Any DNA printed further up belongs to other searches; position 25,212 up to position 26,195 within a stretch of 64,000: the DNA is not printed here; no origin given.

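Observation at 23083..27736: Operon combining a macro domain, two HD-domain proteins, a DHH/DHHA1-like protein and small paralogs: candidate counter-defence island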

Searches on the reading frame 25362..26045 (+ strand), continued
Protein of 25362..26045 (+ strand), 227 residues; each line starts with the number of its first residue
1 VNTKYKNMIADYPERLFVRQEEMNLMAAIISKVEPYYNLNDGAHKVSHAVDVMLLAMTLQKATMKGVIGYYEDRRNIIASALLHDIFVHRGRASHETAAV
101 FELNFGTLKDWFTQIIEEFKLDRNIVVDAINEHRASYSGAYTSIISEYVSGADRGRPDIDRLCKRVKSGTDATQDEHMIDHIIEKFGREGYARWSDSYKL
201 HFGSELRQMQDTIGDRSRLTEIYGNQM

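Call 63: search_protein_families(library=pfam, alignment_id=A4, max_evalue=1)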
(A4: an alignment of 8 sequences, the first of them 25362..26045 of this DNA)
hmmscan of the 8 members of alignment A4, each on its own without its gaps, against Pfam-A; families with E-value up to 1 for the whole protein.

A. member 1, window:25362-26045:+ (227 aa): 2 families
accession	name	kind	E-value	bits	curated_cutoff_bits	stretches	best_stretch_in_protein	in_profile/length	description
PF01966.28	HD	-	6.2e-05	23.7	22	1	47-153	3-111/116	HD domain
PF24876.1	PA4575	-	0.058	13.9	27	1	172-213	57-100/113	PA4575-like protein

B. families by the number of members that match (of 8 scanned): 10 families
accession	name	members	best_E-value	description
PF01966.28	HD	5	3e-08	HD domain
PF17863.7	AAA_lid_2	2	0.037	AAA lid domain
PF21447.3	Ppx-GppA_III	1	0.0013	Ppx/GppA phosphatase, domain III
PF14297.12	Lin1244_N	1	0.054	Lin1244/Lin1753-like, N-terminal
PF24876.1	PA4575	1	0.058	PA4575-like protein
PF00533.33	BRCT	1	0.085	BRCA1 C Terminus (BRCT) domain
PF25030.1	M-HEAT_ATR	1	0.096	Serine/threonine-protein kinase ATR, M-HEAT region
PF24408.1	wHTH-Calcineurin_assc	1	0.11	wHTH-Calcineurin_assc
PF02664.20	LuxS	1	0.15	S-Ribosylhomocysteinase (LuxS)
PF11692.13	DUF3289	1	0.22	Protein of unknown function (DUF3289)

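Call 84: search_protein_families(library=pfam, proteins=[L007:7184-8197:+, L007:5577-6236:+, L007:6241-6675:+, L007:6691-7197:+, L002:5730-6206:+, L002:6246-6785:+, L001:5612-6337:+, L001:6736-7683:+], max_evalue=0.01)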
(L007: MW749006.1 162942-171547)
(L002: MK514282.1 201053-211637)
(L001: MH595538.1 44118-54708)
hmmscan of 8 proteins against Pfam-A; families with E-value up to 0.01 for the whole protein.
L007:7184-8197:+ (337 aa): 0 families

L007:5577-6236:+ (219 aa): 0 families

L007:6241-6675:+ (144 aa): 0 families

L007:6691-7197:+ (168 aa): 13 families
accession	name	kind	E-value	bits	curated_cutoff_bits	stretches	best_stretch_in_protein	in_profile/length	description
PF06056.18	Terminase_5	-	1.7e-06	28.3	20.3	1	126-165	2-41/58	Putative ATPase subunit of terminase (gpP-like)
PF00196.25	GerE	-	2.3e-05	24.4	23.5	1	134-161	14-41/57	Bacterial regulatory proteins, luxR family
PF08279.18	HTH_11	-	3.7e-05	24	25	1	133-165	9-43/55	HTH domain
PF13936.12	HTH_38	-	4.4e-05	23.6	27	1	131-159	14-42/44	Helix-turn-helix domain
PF13518.12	HTH_28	-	5.2e-05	23.7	25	1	132-161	7-36/52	Helix-turn-helix domain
PF04545.22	Sigma70_r4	-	0.00023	21.1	24.1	1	134-160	17-43/50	Sigma-70, region 4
PF14493.12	HTH_40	-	0.00029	21.5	27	1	129-163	4-38/89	Helix-turn-helix domain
PF13384.12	HTH_23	-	0.00059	20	24.6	1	132-160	12-40/50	Homeodomain-like domain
PF13613.12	HTH_Tnp_4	-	0.00067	19.6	27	1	134-163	16-45/53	Helix-turn-helix of DDE superfamily endonuclease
PF01381.28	HTH_3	-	0.00076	19.9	23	1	135-165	7-37/55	Helix-turn-helix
PF02796.21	HTH_7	-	0.0019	18.8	23.8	1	131-154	15-38/45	Helix-turn-helix domain of resolvase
PF21694.2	DNA_pol3_delta_C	-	0.002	18.6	27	1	124-162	44-82/121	DNA polymerase III delta subunit, C-terminal domain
PF13551.12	HTH_29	-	0.004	17.6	28.1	1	132-160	6-35/64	Winged helix-turn helix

L002:5730-6206:+ (158 aa): 0 families

L002:6246-6785:+ (179 aa): 0 families

L001:5612-6337:+ (241 aa): 0 families

L001:6736-7683:+ (315 aa): 0 families

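Call 86: search_protein_families(library=phrogs, proteins=[L007:7184-8197:+, L002:5730-6206:+, L002:6246-6785:+, L001:5612-6337:+, L001:6736-7683:+, L008:4670-5008:+, L008:5018-5332:+, L008:5336-5668:+, L009:4721-5221:+, L009:5454-5990:+], max_evalue=0.001)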
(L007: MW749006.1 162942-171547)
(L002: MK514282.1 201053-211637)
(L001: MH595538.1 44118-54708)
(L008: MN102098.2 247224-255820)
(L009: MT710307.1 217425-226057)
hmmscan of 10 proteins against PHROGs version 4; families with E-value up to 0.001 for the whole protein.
L007:7184-8197:+ (337 aa): 1 family
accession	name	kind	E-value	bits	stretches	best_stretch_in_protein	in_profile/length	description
phrog_4771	-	other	1.3e-55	190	1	2-327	14-292/363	DHH phosphoesterase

L002:5730-6206:+ (158 aa): 1 family
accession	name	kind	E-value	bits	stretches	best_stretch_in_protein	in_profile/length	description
phrog_7952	-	unknown function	1.2e-62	212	1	5-158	1-163/164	-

L002:6246-6785:+ (179 aa): 1 family
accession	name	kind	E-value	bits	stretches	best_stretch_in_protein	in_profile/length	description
phrog_8407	-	unknown function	4.1e-63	213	1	5-178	6-180/180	-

L001:5612-6337:+ (241 aa): 0 families

L001:6736-7683:+ (315 aa): 0 families

L008:4670-5008:+ (112 aa): 0 families

L008:5018-5332:+ (104 aa): 0 families

L008:5336-5668:+ (110 aa): 0 families

L009:4721-5221:+ (166 aa): 1 family
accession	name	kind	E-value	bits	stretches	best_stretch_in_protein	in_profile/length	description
phrog_7952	-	unknown function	2e-71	240.5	1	1-165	2-164/164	-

L009:5454-5990:+ (178 aa): 1 family
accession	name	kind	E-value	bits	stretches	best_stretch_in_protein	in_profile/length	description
phrog_8407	-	unknown function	3.7e-72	242.5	1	1-178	1-180/180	-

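Call 88: search_dna_similar(query=L007:7184-8197:+, collection=phages, mode=protein, max_rows=40, rows=spread, max_evalue=0.001)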
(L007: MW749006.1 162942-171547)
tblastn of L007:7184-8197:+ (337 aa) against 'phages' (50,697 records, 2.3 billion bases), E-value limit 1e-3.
Records with a match: 136; places in all: 136; records where one place covers at least 80% of the query: 29.
Best place of each record, by identity: >=99% 1; <60% 135.
By first word of the organism name: Caulobacter 30; Vibrio 27; Serratia 17; Pseudomonas 13; Nodularia 9; Brevundimonas 8; Dickeya 6; Ralstonia 5; Klebsiella 4; Erwinia 3; and 12 more.
By host as written in the record: Caulobacter vibrioides CB15 11; Vibrio anguillarum strain BA35 10; Klebsiella pneumoniae 9; - 6; Caulobacter crescentus 6; Brevundimonas pondensis LVF1 6; Caulobacter vibrioides 6; Caulobacter crescentus NA1000 6; and 41 more.
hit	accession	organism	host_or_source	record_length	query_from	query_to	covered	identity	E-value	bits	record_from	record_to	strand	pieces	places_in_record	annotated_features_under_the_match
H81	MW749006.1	Bacillus phage vB_BspM_AgentSmith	Bacillus sp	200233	1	337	100%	100.0%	0e+0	692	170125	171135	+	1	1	putative phosphoesterase | hypothetical protein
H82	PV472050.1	Pseudomonas phage MIZ-Pa99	Pseudomonas aeruginosa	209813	1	320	95%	28.9%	4e-18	91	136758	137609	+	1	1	DHH phosphoesterase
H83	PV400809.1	Pseudomonas phage vB_PaeM_GXNNE2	Pseudomonas aeruginosa PA_GP-1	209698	7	321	93%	28.4%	3e-18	92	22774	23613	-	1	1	methyltransferase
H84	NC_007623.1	Pseudomonas phage EL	Pseudomonas aeruginosa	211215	7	320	93%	28.5%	4e-16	85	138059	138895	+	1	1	DHH phosphoesterase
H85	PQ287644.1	Pseudomonas phage HHBS8_1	Pseudomonas aeruginosa BWKH8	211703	7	321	93%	27.8%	8e-17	87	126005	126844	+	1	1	DHH phosphoesterase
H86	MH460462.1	Dickeya phage vB_DsoM_JA33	Dickeya solani MK10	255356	7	326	95%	25.1%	1e-7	59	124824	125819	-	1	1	hypothetical protein (x2)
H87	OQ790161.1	Xanthomonas phage RTH11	Xanthomonas sp.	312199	4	319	94%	25.1%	6e-11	69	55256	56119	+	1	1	phosphohydrolase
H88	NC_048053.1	Dickeya phage vB_DsoM_JA29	Dickeya solani MK10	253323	7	326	95%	24.0%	5e-8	61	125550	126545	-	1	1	DHH phosphoesterase | hypothetical protein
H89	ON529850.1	Brevundimonas phage vB_BpoS-Gurke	Brevundimonas pondensis LVF1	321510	6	282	82%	26.2%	1e-13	77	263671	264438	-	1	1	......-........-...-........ exonuclease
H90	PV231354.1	Caulobacter phage RBC8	Caulobacter vibrioides CB15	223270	4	258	76%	28.1%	9e-19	93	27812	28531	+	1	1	hypothetical protein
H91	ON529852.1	Brevundimonas phage vB_BpoS-Kabachok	Brevundimonas pondensis LVF1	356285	6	255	74%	28.6%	2e-15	83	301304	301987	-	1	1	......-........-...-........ exonuclease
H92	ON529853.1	Brevundimonas phage vB_BpoS-Bambus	Brevundimonas pondensis LVF1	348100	6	255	74%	28.2%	1e-14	81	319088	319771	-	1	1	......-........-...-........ exonuclease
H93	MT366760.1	Vibrio phage vB_VcorM_GR7B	Vibrio coralliilyticus RE98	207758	7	273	79%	25.1%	2e-13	77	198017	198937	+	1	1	DHH family phosphohydrolase/phosphoesterase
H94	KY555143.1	Caulobacter phage Ccr2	Caulobacter crescentus NA1000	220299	4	263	77%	25.7%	2e-17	89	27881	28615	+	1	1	hypothetical protein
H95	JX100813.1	Caulobacter phage phiCbK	Caulobacter vibrioides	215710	4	263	77%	25.7%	3e-17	89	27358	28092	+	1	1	putative DHH phosphoesterase protein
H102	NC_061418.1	Klebsiella phage KpLz-2_45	Klebsiella pneumoniae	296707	7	267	77%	24.3%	4e-6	55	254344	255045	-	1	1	DHH phosphoesterase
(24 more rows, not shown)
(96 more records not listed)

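Call 89: get_annotated_region(hit=H84, flank=3000)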
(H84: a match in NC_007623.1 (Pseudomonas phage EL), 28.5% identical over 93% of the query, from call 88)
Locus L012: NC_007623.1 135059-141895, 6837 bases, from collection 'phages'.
description: Pseudomonas phage EL, complete genome.
organism: Pseudomonas phage EL (NCBI taxid 273133)
taxonomy: Viruses; Duplodnaviria; Heunggongvirae; Uroviricota; Caudoviricetes; Elvirus; Elvirus EL
host: Pseudomonas aeruginosa; source: -; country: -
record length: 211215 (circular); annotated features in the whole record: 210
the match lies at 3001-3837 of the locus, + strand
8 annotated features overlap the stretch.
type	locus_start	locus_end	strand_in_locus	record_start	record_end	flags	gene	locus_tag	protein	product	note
CDS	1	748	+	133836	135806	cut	-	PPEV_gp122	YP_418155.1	NAD-dependent DNA ligase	-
CDS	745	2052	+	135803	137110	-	-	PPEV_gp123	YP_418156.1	hypothetical protein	-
CDS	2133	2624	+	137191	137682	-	-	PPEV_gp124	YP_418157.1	Rnase H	-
CDS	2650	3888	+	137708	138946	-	-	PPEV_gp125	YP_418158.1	DHH phosphoesterase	-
CDS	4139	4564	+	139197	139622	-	-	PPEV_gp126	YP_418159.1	RNA ligase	-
CDS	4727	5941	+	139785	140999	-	-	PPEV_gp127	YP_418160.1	hypothetical protein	-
CDS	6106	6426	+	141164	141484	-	-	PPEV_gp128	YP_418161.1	hypothetical protein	-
CDS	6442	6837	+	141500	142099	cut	-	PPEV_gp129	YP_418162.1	hypothetical protein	-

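Call 90: get_annotated_region(hit=H87, flank=600)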
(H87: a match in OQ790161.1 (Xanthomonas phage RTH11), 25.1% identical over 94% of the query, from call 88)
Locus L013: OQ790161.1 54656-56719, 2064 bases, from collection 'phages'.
description: Xanthomonas phage RTH11, complete genome.
organism: Xanthomonas phage RTH11 (NCBI taxid 3044021)
taxonomy: Viruses; Duplodnaviria; Heunggongvirae; Uroviricota; Caudoviricetes
host: Xanthomonas sp.; source: Ditch water; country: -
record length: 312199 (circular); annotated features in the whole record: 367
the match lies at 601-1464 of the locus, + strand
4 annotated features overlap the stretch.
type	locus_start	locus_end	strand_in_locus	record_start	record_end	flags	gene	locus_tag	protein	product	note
CDS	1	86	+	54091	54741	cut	-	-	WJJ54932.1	dTMP kinase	-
CDS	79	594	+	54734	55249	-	-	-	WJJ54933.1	hypothetical protein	-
CDS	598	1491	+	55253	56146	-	-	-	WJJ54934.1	phosphohydrolase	-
CDS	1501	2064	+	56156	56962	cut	-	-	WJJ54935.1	hypothetical protein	-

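Call 91: get_annotated_region(hit=H88, flank=600)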
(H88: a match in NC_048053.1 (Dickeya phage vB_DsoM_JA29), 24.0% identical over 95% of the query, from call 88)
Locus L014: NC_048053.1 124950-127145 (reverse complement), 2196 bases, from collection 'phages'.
description: Dickeya phage vB_DsoM_JA29, complete genome.
organism: Dickeya phage vB_DsoM_JA29 (NCBI taxid 2283031)
taxonomy: Viruses; Duplodnaviria; Heunggongvirae; Uroviricota; Caudoviricetes; Salmondvirus; Salmondvirus JA29
host: Dickeya solani MK10; source: waterway; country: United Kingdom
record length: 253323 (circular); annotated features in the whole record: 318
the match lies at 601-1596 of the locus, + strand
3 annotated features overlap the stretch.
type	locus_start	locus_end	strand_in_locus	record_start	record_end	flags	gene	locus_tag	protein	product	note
CDS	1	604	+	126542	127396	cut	-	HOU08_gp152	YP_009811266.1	hypothetical protein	-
CDS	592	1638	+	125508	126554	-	-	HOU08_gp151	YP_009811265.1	DHH phosphoesterase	-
CDS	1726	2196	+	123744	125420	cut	-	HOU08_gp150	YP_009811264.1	putative tail sheath protein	-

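Call 92: get_annotated_region(hit=H95, flank=600)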
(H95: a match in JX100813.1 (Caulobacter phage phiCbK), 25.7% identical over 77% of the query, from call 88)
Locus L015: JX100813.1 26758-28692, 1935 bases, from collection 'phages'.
description: Caulobacter phage phiCbK, complete genome.
organism: Caulobacter phage phiCbK (NCBI taxid 2927985)
taxonomy: Viruses; Duplodnaviria; Heunggongvirae; Uroviricota; Caudoviricetes; Dolichocephalovirinae; Shapirovirus; Shapirovirus cbk
host: Caulobacter vibrioides; source: -; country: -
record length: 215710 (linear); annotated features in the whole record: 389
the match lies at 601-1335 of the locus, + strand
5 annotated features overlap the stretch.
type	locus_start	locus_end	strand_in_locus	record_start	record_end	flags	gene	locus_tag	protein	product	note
CDS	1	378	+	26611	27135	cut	-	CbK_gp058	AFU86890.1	hypothetical protein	-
CDS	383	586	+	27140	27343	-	-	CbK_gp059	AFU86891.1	hypothetical protein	-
CDS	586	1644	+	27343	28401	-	-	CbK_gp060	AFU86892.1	putative DHH phosphoesterase protein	-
CDS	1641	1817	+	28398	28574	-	-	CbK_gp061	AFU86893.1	hypothetical protein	-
CDS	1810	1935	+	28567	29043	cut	-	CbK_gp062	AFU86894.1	hypothetical protein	-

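Call 93: get_annotated_region(hit=H102, flank=600)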
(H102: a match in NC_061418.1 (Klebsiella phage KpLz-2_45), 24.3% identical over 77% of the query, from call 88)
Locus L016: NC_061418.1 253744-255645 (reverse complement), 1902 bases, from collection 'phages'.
description: Klebsiella phage KpLz-2_45, complete genome.
organism: Klebsiella phage KpLz-2_45 (NCBI taxid 2698923)
taxonomy: Viruses; Duplodnaviria; Heunggongvirae; Uroviricota; Caudoviricetes; Siatvirus; Siatvirus Lz245
host: Klebsiella pneumoniae; source: sea water; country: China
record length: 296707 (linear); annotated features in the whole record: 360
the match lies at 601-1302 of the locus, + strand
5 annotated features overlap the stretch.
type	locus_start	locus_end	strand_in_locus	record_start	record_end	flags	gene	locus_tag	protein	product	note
CDS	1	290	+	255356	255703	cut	-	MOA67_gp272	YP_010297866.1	hypothetical protein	MGA_285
CDS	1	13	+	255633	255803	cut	-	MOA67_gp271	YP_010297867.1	hypothetical protein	MGA_286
CDS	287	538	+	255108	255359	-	-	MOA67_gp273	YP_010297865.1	hypothetical protein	MGA_284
CDS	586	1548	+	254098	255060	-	-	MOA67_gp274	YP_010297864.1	DHH phosphoesterase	MGA_283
CDS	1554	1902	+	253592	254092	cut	-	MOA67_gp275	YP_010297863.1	hypothetical protein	MGA_282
